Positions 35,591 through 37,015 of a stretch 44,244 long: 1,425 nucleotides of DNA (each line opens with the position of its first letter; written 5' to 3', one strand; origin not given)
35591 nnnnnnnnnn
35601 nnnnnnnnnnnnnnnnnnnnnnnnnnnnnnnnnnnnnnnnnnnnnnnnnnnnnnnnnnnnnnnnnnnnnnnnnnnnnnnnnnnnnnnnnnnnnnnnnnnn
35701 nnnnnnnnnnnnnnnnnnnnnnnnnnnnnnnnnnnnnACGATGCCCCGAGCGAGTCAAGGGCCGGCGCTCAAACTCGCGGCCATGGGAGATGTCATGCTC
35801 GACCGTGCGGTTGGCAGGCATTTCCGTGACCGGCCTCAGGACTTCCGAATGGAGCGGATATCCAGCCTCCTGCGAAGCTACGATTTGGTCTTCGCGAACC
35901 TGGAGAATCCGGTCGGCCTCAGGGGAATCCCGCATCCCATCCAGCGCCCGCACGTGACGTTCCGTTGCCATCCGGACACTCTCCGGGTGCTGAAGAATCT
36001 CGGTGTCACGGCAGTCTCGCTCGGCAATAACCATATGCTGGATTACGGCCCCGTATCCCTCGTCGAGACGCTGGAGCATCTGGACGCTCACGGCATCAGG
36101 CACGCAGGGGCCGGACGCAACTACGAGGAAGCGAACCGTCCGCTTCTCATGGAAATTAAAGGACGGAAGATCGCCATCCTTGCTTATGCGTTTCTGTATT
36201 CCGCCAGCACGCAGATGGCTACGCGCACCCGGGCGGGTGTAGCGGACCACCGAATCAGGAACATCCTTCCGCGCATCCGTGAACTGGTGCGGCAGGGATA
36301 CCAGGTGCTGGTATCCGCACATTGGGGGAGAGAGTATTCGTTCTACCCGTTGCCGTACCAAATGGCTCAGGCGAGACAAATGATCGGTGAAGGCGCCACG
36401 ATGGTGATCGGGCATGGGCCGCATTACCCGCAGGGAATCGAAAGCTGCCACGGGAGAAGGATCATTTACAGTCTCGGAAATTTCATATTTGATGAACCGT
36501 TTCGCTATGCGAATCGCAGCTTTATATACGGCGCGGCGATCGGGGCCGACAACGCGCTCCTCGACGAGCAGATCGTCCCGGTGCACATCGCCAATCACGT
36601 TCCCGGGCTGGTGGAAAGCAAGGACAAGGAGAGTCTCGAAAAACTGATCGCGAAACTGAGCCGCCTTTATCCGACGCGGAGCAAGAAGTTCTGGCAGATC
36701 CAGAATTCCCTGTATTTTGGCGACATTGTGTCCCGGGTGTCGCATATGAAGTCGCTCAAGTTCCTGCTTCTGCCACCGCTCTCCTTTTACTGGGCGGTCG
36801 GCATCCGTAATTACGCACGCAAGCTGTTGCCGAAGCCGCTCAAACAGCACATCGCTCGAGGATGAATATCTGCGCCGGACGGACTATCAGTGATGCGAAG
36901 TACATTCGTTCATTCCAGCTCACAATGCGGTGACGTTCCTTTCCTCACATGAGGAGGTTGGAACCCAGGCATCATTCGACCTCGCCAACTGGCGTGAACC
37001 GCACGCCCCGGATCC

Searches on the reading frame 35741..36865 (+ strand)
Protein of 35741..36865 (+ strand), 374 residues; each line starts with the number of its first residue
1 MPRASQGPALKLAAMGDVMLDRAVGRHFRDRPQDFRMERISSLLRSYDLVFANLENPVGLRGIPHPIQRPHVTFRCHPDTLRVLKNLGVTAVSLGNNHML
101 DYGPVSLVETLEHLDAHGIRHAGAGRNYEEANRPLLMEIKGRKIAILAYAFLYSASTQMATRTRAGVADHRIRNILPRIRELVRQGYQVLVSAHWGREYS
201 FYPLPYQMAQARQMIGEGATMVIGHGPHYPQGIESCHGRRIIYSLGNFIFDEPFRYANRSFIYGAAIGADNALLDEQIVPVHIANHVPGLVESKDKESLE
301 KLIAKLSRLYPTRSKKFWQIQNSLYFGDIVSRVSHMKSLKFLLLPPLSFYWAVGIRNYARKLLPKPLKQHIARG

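Call 3: search_protein_families(library=pfam, proteins=[window:35741-36865:+], max_evalue=0.01)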
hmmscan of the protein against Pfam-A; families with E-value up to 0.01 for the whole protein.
window:35741-36865:+ (374 aa): 2 families
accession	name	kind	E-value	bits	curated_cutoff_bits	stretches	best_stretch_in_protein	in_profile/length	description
PF09587.15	PGA_cap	-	9.1e-67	225.7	27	1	11-251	1-254/255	Bacterial capsule synthesis protein PGA_cap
PF00162.24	PGK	-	0.0011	18.5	27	1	168-348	29-113/379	Phosphoglycerate kinase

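Call 4: search_protein_families(library=ncbifam, proteins=[window:35741-36865:+], max_evalue=0.01)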
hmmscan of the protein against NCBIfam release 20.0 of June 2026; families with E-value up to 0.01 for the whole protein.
window:35741-36865:+ (374 aa): 1 family
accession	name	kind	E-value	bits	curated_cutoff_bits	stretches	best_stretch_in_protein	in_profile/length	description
NF038314.1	epimerase_MslH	equivalog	8.6e-21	73.8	700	2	12-152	6-142/439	lasso peptide C-terminal Trp epimerase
